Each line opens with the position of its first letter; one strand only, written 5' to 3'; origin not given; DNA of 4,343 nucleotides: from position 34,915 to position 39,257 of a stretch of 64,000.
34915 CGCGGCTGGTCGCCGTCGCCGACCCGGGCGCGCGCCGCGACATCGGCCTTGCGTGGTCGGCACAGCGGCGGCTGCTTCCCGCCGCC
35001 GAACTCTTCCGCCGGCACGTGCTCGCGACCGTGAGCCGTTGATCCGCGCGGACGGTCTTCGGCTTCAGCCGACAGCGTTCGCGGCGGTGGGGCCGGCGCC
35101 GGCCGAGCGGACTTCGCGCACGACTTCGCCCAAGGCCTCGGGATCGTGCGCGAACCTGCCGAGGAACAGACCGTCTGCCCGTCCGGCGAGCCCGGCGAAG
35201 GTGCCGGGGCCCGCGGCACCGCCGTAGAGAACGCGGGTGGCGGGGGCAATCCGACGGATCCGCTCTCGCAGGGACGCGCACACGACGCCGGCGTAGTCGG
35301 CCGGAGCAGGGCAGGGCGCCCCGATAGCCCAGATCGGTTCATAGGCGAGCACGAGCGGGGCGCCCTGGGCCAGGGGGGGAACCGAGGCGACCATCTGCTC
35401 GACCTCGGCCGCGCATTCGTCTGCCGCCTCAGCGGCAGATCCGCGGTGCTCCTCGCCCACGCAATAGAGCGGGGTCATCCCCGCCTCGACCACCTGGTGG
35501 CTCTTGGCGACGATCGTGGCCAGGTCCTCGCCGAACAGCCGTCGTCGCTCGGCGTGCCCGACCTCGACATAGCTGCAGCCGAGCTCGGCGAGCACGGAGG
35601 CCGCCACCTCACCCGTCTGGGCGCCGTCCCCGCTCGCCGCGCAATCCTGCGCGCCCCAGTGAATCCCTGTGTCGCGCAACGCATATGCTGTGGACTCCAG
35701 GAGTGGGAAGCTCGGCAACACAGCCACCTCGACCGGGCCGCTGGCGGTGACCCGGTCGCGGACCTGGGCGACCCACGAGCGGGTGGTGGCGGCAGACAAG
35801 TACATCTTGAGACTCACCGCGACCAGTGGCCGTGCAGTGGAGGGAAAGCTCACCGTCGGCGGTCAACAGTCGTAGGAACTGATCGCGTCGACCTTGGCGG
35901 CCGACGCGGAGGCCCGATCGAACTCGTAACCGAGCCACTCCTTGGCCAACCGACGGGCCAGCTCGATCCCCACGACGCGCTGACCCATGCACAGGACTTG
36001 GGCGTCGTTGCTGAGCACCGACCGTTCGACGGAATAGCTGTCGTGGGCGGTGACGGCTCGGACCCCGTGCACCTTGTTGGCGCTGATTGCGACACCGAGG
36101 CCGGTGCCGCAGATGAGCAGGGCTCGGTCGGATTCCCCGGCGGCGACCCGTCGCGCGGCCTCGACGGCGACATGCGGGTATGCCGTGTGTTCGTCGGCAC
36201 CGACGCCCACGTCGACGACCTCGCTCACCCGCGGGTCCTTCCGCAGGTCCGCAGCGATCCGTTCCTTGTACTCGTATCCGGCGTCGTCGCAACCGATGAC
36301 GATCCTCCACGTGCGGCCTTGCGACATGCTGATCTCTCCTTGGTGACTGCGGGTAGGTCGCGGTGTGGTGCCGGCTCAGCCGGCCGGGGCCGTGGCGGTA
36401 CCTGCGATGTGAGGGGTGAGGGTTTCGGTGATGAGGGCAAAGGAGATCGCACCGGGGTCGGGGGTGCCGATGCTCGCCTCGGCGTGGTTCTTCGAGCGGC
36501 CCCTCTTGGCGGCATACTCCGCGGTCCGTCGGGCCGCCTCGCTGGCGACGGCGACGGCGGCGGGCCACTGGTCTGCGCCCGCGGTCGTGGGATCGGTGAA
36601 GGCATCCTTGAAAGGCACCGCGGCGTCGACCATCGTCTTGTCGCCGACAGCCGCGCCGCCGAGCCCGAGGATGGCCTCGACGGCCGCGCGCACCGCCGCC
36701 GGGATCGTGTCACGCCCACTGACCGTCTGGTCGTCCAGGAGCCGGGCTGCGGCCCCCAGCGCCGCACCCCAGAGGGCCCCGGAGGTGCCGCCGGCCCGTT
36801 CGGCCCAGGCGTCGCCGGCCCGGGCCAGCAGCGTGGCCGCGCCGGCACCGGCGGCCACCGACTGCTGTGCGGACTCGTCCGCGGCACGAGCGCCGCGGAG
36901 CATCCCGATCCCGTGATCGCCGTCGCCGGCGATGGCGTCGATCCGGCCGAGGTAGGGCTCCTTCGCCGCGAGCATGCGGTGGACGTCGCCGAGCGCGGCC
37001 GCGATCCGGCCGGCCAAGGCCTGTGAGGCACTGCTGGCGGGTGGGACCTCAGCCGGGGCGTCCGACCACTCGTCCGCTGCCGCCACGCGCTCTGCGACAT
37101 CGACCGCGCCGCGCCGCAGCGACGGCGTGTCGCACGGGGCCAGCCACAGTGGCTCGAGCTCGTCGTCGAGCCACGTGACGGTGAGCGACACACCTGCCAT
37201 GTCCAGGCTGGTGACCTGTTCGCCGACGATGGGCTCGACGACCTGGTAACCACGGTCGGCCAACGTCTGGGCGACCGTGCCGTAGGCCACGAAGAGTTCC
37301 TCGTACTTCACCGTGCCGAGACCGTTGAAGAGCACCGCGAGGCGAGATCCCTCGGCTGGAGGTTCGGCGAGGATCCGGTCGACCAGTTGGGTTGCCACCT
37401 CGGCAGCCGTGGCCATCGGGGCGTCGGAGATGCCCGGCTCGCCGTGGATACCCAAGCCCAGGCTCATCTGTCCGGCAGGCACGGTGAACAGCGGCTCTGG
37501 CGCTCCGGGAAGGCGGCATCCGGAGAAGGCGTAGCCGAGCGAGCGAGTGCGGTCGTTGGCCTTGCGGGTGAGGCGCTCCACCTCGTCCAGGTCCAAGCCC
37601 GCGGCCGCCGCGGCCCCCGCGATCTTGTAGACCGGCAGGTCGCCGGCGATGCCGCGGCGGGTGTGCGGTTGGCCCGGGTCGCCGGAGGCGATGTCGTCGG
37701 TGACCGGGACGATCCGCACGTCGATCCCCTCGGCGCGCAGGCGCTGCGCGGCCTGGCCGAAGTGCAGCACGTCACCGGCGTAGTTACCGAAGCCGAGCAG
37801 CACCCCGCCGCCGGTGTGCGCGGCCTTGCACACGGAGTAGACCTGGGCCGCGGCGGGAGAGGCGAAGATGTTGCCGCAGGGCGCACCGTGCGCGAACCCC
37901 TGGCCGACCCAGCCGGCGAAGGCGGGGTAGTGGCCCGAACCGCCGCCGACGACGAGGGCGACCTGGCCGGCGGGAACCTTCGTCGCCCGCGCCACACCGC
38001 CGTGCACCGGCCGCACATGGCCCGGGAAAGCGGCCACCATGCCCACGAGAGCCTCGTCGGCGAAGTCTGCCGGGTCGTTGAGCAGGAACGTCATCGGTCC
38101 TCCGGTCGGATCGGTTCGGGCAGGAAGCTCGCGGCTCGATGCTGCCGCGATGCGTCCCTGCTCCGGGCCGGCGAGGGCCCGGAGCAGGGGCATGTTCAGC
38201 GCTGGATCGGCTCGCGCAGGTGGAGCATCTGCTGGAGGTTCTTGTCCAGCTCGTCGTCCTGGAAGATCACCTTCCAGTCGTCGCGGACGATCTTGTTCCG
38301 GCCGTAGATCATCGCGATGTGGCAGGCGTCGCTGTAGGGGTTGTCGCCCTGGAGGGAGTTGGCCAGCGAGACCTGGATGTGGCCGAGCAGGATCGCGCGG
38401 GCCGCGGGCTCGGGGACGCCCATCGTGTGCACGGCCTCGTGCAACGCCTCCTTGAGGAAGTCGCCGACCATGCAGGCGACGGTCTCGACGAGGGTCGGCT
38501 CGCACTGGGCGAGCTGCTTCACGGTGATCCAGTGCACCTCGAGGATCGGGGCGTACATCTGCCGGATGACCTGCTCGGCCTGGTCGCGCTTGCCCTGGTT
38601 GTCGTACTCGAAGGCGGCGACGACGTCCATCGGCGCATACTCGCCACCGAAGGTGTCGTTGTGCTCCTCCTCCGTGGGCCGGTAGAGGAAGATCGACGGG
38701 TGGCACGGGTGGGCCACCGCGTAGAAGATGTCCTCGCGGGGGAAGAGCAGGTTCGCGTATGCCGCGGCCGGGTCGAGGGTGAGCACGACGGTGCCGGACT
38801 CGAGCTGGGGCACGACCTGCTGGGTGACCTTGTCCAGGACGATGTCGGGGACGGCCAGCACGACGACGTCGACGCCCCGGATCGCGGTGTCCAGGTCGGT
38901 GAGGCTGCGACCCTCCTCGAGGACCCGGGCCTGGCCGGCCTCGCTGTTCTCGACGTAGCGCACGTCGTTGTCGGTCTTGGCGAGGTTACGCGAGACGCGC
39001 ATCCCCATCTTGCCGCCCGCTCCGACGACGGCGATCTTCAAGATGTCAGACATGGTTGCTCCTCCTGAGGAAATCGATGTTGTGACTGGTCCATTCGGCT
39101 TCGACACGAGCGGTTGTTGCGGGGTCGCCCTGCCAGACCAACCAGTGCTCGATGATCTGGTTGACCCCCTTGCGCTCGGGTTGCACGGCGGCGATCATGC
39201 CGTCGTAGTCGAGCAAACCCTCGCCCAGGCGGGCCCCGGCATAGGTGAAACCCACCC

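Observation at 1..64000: Hyper-abundant asymmetric octamer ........: about 1 per kb, about 30-fold over expectation, in every reading frame and in intergenic DNA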

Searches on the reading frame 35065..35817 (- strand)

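Call 43: search_protein_families(library=pfam, proteins=[window:35065-35817:-], max_evalue=0.00001)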
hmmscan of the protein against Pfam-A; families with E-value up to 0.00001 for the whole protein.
window:35065-35817:- (250 aa): 1 family
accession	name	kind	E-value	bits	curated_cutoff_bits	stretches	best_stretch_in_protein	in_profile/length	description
PF00121.24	TIM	-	2.6e-51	174.9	20.1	1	2-234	6-243/245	Triosephosphate isomerase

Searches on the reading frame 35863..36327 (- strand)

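Call 43: search_protein_families(library=pfam, proteins=[window:35863-36327:-], max_evalue=0.00001)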
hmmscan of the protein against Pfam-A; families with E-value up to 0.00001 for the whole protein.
window:35863-36327:- (154 aa): 1 family
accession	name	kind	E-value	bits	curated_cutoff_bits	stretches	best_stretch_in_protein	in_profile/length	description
PF02502.23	LacAB_rpiB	-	3.7e-46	157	24.7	1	9-149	1-138/138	Ribose/Galactose Isomerase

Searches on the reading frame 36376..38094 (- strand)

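Call 43: search_protein_families(library=pfam, proteins=[window:36376-38094:-], max_evalue=0.00001)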
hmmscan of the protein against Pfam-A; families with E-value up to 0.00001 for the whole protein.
window:36376-38094:- (572 aa): 2 families
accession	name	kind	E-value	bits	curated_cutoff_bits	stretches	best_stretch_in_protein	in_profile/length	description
PF02733.22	Dak1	-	8e-110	367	31.4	1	18-324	2-312/313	Dak1 domain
PF02734.22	Dak2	-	2.3e-37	129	27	1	389-559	2-172/174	DAK2 domain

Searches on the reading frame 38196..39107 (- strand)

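Call 7: search_protein_families(library=pfam, proteins=[window:38196-39107:-])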
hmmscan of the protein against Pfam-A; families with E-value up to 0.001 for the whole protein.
window:38196-39107:- (303 aa): 5 families
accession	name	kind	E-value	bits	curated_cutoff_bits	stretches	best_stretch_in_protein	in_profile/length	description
PF16896.10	PGDH_C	-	6.7e-52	176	25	1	143-295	3-155/155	Phosphogluconate dehydrogenase (decarboxylating) C-term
PF03446.21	NAD_binding_2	-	1.1e-06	29.1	21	1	24-109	1-90/161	NAD binding domain of 6-phosphogluconate dehydrogenase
PF03807.23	F420_oxidored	-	1.1e-05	26.4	21.6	1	24-109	1-89/94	NADP oxidoreductase coenzyme F420-dependent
PF07991.19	KARI_N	-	2.5e-05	24.3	20.6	1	24-109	6-92/165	Acetohydroxy acid isomeroreductase, NADPH-binding domain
PF01210.29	NAD_Gly3P_dh_N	-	0.00015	22.2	23.1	0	69-109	60-100/158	NAD-dependent glycerol-3-phosphate dehydrogenase N-terminus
